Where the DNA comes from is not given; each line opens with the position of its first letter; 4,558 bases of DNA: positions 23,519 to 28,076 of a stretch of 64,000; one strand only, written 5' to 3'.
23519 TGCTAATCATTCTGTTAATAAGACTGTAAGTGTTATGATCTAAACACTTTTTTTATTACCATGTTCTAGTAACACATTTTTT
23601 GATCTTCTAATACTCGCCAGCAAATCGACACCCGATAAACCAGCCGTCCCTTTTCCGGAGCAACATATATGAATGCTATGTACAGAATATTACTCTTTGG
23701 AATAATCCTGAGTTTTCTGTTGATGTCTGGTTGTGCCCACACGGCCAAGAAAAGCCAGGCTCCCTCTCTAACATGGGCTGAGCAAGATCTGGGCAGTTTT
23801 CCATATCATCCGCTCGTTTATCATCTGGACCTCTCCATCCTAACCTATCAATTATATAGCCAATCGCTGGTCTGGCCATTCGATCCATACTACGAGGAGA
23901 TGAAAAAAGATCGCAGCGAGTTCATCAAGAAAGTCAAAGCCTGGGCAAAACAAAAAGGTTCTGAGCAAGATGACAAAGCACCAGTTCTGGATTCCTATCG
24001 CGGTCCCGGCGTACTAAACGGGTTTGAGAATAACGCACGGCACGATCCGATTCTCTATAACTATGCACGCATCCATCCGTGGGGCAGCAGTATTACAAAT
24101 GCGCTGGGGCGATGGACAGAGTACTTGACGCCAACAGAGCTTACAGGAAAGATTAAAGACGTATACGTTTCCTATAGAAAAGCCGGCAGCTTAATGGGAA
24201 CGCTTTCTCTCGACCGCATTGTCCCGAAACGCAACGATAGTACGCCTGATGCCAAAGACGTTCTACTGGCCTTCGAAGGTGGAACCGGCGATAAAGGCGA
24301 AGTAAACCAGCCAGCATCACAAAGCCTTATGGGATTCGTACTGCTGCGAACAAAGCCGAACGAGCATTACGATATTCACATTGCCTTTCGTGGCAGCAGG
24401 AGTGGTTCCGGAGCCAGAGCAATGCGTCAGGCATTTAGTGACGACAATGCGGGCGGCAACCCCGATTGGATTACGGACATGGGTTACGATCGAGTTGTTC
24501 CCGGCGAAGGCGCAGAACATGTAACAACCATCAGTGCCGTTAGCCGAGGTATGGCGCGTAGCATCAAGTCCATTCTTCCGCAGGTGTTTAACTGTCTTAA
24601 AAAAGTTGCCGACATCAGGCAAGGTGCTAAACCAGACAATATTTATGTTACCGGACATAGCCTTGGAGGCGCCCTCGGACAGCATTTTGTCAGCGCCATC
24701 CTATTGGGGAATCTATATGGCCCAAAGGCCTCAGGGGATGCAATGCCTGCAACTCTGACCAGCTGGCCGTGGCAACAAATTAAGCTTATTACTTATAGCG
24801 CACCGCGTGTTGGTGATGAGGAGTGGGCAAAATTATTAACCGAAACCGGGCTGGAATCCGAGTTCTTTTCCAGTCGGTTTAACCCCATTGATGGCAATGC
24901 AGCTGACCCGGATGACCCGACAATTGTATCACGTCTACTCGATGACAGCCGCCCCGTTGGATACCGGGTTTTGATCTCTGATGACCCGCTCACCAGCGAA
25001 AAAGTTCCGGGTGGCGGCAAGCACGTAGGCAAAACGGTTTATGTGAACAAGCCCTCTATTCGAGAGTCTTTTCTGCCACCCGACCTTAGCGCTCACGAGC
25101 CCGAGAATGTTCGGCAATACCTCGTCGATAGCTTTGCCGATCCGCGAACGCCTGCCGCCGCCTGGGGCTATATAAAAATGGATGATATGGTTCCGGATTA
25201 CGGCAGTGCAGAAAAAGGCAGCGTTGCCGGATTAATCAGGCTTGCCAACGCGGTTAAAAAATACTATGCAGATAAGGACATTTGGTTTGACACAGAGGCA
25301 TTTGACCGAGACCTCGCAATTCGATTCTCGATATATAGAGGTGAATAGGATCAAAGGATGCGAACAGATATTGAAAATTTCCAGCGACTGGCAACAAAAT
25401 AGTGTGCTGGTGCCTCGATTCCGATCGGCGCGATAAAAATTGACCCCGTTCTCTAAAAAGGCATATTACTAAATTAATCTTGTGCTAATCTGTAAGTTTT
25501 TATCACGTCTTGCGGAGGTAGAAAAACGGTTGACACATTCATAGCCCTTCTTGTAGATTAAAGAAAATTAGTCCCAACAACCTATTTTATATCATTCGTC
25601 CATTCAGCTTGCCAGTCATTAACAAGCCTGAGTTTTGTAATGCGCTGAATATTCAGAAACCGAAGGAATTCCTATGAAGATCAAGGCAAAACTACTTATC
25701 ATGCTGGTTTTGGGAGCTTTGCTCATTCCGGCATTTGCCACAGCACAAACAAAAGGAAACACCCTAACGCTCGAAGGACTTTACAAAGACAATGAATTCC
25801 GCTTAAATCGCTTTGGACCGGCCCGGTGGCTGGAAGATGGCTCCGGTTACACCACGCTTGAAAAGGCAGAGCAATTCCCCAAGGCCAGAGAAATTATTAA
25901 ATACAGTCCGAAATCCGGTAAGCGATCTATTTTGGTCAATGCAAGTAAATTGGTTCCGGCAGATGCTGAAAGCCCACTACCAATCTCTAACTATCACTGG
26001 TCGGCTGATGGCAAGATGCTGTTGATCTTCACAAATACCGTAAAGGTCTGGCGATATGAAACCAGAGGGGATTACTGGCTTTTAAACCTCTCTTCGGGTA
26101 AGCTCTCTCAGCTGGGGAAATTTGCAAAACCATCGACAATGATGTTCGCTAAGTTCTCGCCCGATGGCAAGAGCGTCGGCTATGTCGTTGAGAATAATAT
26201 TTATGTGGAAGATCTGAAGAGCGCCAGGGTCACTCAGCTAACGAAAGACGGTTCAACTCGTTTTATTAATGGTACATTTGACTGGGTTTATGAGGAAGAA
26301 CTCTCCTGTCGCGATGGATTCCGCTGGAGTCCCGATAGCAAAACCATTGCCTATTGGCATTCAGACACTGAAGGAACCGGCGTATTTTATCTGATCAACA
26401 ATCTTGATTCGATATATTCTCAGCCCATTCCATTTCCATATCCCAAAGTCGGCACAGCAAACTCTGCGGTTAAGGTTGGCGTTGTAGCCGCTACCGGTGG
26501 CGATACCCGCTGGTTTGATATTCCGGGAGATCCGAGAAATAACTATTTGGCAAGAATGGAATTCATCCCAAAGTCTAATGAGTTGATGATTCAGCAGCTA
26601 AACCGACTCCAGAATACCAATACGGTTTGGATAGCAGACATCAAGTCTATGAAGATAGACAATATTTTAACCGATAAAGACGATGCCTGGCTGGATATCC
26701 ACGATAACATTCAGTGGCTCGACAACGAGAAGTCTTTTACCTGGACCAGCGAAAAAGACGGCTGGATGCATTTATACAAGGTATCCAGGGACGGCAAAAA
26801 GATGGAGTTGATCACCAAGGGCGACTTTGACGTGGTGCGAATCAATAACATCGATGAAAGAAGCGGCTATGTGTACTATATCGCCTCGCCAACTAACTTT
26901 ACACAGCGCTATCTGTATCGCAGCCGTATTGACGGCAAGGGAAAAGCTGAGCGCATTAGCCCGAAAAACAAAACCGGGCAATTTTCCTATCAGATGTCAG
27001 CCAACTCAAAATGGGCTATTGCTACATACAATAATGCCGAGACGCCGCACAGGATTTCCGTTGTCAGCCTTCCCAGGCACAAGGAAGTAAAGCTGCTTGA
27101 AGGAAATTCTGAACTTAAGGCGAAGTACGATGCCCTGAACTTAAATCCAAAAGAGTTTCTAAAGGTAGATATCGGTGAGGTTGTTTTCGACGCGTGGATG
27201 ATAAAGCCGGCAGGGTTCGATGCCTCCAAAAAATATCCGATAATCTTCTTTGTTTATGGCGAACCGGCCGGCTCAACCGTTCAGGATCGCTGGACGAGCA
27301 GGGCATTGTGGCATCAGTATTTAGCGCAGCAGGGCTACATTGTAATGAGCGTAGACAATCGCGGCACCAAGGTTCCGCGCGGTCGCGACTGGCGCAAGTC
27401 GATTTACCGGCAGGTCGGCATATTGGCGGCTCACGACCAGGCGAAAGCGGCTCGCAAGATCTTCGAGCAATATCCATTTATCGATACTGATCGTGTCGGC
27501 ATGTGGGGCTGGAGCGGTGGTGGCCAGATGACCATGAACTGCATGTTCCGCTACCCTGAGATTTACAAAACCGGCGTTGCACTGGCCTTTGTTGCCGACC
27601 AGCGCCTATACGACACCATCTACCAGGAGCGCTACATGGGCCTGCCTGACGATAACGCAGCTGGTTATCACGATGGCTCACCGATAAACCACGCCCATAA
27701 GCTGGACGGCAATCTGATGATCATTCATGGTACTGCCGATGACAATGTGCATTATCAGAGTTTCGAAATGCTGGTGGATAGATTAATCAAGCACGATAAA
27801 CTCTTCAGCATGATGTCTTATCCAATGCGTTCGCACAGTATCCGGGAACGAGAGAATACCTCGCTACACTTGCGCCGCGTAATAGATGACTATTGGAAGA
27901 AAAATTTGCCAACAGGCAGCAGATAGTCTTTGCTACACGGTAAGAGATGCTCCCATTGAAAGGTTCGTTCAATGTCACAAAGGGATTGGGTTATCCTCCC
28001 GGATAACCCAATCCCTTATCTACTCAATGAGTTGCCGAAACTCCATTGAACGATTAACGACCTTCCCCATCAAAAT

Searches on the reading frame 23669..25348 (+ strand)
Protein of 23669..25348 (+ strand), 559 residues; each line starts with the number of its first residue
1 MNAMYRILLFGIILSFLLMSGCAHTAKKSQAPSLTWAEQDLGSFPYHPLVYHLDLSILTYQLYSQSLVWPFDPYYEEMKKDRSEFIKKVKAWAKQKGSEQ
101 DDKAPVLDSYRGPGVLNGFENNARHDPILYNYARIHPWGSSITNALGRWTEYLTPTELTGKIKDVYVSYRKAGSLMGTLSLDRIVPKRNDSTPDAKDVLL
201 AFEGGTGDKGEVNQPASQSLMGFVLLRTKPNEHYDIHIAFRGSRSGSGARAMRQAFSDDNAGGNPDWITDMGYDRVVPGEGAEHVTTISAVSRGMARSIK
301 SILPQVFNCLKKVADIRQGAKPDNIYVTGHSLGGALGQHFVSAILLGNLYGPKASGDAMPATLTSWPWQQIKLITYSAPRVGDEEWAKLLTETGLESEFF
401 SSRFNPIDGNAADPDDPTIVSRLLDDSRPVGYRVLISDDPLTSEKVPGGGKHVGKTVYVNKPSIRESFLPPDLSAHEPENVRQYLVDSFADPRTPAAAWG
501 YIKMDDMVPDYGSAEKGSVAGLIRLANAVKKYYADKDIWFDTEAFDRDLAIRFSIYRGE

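Call 63: search_protein_families(library=pfam, proteins=[window:23669-25348:+], max_evalue=0.0001)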
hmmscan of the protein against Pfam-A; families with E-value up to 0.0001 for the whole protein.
window:23669-25348:+ (559 aa): 1 family
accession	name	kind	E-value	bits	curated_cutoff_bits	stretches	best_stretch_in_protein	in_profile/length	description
PF01764.32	Lipase_3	-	7.2e-11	42.6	22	1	283-396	26-120/140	Lipase (class 3)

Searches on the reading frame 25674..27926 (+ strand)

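Call 63: search_protein_families(library=pfam, proteins=[window:25674-27926:+], max_evalue=0.0001)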
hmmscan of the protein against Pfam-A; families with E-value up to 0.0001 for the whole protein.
window:25674-27926:+ (750 aa): 4 families
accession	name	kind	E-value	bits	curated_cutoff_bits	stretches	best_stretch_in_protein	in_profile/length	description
PF00930.27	DPPIV_N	-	3.7e-88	296.1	22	1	110-458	1-353/354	Dipeptidyl peptidase IV (DPP IV) N-terminal region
PF00326.27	Peptidase_S9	-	2e-46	158.6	22.6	1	548-745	8-210/213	Prolyl oligopeptidase family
PF20434.5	BD-FAE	-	3e-06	27.3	26.8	0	653-703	163-214/215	BD-FAE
PF01738.24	DLH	-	7.4e-06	26.1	21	1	548-729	35-194/217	Dienelactone hydrolase family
